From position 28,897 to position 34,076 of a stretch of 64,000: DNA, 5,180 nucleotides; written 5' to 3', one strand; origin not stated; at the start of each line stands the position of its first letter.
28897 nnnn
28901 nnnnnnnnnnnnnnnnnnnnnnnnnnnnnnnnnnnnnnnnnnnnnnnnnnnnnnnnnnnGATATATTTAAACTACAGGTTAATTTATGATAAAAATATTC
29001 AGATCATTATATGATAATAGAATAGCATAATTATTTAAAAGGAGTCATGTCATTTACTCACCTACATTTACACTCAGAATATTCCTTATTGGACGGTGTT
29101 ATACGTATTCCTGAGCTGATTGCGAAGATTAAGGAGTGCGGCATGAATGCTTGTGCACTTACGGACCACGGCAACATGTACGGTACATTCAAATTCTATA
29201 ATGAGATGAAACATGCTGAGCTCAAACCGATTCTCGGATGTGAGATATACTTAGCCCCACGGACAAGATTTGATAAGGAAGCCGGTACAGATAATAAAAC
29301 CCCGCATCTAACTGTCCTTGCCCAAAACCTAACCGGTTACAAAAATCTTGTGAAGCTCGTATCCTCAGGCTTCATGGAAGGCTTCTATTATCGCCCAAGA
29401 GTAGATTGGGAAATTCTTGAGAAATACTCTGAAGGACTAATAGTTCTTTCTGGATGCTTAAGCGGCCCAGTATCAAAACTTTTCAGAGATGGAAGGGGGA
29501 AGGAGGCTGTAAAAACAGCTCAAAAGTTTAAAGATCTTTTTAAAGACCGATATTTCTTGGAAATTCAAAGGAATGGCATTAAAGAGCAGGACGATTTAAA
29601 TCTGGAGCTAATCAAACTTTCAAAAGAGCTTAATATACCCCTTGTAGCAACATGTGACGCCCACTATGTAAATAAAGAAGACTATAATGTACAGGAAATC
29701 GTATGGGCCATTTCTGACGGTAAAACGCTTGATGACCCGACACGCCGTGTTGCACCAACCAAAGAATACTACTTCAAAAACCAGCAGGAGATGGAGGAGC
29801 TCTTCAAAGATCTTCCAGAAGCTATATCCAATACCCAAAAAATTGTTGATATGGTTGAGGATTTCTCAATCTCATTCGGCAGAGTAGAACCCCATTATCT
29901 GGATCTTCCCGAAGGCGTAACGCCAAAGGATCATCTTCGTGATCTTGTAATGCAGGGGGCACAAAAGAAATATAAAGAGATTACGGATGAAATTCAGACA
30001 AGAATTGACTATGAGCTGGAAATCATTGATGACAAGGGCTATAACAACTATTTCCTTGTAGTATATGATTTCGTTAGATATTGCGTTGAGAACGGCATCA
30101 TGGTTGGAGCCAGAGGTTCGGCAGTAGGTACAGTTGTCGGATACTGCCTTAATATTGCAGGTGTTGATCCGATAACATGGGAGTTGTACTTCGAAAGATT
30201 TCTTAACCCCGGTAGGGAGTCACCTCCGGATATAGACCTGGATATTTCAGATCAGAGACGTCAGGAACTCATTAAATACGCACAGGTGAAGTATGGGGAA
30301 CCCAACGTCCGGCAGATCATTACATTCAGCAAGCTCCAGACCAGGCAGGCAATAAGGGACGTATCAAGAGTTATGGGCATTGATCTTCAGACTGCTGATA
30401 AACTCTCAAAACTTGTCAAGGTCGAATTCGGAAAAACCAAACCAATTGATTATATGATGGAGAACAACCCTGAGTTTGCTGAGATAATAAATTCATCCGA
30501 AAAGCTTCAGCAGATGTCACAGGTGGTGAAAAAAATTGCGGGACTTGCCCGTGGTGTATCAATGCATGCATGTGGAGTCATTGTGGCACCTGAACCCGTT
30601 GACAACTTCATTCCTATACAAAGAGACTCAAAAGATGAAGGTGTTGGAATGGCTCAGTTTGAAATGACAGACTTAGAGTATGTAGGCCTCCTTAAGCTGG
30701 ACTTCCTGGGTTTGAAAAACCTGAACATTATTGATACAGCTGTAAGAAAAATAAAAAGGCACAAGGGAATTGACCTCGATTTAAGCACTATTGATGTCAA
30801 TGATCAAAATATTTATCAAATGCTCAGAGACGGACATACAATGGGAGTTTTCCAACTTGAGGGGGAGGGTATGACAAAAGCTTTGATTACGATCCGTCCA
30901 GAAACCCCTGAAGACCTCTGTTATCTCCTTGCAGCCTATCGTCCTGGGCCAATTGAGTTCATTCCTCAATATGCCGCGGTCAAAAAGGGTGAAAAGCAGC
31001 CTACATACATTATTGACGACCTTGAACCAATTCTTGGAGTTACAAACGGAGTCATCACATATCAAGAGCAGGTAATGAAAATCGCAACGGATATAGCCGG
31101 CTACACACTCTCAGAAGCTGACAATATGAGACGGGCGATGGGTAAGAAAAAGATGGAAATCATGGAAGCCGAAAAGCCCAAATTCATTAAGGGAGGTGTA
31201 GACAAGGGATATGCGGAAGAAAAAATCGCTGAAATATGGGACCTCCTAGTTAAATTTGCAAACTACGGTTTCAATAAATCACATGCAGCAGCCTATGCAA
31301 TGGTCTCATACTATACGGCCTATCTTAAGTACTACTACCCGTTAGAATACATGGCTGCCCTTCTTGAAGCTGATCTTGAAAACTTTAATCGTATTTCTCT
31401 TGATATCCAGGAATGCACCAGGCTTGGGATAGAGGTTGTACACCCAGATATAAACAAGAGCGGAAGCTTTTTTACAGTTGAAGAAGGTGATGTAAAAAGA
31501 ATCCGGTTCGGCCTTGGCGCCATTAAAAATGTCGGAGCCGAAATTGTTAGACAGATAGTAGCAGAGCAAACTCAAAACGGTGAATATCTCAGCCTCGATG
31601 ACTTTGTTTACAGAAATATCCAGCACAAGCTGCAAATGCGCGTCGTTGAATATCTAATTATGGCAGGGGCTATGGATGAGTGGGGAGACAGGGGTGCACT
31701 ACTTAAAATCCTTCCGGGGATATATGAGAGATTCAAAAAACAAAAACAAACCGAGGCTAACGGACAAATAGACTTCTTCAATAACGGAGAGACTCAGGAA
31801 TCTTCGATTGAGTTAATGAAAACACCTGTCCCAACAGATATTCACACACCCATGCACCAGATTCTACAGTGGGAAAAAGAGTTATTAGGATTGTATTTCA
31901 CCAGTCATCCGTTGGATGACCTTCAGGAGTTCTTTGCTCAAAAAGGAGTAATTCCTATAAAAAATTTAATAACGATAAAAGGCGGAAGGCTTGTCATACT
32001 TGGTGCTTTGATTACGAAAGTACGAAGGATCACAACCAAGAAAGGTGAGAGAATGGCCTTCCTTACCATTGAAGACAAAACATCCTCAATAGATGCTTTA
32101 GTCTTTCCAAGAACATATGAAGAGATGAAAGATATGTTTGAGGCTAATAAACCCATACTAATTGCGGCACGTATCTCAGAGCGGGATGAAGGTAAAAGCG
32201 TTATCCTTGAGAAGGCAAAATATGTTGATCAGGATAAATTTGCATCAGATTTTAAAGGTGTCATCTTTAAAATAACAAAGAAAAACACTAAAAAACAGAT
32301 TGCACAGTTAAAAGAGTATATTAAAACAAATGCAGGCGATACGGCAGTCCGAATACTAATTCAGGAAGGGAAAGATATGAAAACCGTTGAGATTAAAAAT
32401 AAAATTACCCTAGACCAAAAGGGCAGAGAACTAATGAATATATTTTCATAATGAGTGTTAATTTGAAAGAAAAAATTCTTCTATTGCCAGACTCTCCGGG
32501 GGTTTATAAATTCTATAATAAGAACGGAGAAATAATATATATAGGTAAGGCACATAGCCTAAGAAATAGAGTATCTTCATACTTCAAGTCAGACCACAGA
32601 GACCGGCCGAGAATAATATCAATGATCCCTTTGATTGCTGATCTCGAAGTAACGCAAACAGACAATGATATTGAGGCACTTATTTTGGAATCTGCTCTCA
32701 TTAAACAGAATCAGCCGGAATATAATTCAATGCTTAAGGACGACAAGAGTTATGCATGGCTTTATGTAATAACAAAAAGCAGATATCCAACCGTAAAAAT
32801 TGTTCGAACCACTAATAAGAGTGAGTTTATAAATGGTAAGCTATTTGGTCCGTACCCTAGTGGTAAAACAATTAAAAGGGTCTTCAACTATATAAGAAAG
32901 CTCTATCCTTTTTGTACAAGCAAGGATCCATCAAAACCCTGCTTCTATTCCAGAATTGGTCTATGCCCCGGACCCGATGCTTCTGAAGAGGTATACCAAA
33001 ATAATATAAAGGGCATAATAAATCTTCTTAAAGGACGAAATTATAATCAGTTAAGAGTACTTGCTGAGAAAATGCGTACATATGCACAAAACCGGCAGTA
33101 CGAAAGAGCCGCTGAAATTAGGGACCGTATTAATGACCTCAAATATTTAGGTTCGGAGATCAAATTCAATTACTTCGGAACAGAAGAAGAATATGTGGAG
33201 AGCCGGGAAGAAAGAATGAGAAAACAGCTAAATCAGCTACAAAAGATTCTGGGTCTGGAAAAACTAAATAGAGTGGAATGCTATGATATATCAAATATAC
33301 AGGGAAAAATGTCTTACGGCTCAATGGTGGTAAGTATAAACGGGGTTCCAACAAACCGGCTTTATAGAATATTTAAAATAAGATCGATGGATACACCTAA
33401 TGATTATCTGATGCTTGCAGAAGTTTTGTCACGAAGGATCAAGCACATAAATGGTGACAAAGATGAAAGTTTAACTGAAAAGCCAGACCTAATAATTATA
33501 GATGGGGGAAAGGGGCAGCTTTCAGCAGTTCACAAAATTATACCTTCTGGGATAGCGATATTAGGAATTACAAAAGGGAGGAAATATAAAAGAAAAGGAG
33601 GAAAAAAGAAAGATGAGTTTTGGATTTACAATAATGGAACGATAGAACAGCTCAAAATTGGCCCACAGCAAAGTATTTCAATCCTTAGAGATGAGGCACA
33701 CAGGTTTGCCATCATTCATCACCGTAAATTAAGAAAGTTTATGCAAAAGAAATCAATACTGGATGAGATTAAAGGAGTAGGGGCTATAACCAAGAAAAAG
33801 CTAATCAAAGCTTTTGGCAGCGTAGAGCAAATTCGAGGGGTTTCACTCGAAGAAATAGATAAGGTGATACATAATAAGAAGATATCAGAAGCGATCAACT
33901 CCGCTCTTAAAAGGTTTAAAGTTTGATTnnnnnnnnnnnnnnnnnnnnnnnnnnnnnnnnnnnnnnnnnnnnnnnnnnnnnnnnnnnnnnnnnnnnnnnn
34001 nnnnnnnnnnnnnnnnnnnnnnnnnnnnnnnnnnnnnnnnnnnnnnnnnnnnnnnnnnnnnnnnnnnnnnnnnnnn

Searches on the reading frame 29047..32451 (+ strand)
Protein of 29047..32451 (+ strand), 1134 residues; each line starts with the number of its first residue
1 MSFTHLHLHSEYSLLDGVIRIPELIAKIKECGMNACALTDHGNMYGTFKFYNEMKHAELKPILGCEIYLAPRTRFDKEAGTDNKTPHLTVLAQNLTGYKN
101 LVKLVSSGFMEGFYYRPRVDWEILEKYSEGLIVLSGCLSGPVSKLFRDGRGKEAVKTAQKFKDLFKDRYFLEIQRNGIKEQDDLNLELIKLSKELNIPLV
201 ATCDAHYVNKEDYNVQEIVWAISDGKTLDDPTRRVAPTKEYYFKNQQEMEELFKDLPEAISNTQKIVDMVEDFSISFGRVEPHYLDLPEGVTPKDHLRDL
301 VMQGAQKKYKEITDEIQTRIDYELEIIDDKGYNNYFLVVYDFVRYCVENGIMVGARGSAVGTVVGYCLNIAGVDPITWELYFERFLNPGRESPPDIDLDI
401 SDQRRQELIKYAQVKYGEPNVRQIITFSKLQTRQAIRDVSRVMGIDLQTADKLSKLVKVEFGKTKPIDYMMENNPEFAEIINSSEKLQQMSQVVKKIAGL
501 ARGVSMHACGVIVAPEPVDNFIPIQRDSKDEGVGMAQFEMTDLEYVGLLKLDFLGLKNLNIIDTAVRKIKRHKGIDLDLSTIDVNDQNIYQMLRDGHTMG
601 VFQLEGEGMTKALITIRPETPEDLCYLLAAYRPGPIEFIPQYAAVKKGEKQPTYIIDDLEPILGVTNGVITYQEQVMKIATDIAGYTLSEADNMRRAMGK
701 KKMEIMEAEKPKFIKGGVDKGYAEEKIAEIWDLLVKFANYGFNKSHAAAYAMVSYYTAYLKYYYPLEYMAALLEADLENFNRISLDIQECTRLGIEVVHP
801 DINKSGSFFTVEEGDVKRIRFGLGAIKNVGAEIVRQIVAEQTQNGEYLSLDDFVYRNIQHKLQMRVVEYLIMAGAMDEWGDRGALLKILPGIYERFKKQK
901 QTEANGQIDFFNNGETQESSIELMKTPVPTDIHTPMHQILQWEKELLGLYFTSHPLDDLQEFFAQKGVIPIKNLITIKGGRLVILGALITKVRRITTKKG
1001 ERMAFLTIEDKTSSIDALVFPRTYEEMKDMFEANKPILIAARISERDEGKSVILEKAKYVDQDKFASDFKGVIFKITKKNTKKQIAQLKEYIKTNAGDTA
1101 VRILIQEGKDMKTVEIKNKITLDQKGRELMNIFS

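Call 38: search_protein_families(library=pfam, proteins=[window:29047-32451:+], max_evalue=0.001)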
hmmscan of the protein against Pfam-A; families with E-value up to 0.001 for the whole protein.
window:29047-32451:+ (1134 aa): 5 families
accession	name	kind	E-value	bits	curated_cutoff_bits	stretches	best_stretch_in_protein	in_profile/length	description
PF07733.18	DNA_pol3_alpha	-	4e-88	295.8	23.9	1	296-555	2-260/260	Bacterial DNA polymerase III alpha NTPase domain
PF02811.25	PHP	-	1.3e-56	191.9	26.4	1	5-176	1-164/164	PHP domain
PF17657.6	DNA_pol3_finger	-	4.8e-55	185.8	22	1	558-720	1-165/166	Bacterial DNA polymerase III alpha subunit finger domain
PF14579.12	HHH_6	-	6.7e-24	84.3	25.6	1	794-881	1-86/90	Helix-hairpin-helix motif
PF01336.31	tRNA_anti-codon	-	4.4e-08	33.4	27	1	989-1057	7-72/75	OB-fold nucleic acid binding domain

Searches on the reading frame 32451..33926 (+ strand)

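Call 38: search_protein_families(library=pfam, proteins=[window:32451-33926:+], max_evalue=0.001)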
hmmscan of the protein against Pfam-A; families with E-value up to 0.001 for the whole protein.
window:32451-33926:+ (491 aa): 3 families
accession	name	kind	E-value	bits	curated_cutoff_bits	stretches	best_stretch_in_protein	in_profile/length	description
PF08459.17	UvrC_RNaseH_dom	-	1.2e-37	129.6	22.3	1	264-421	1-159/159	UvrC RNAse H endonuclease domain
PF01541.30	GIY-YIG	-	1.7e-08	35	22.6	1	16-92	2-78/78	GIY-YIG catalytic domain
PF02151.25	UVR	-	4.1e-07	30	21.5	1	200-232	3-35/36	UvrB/uvrC motif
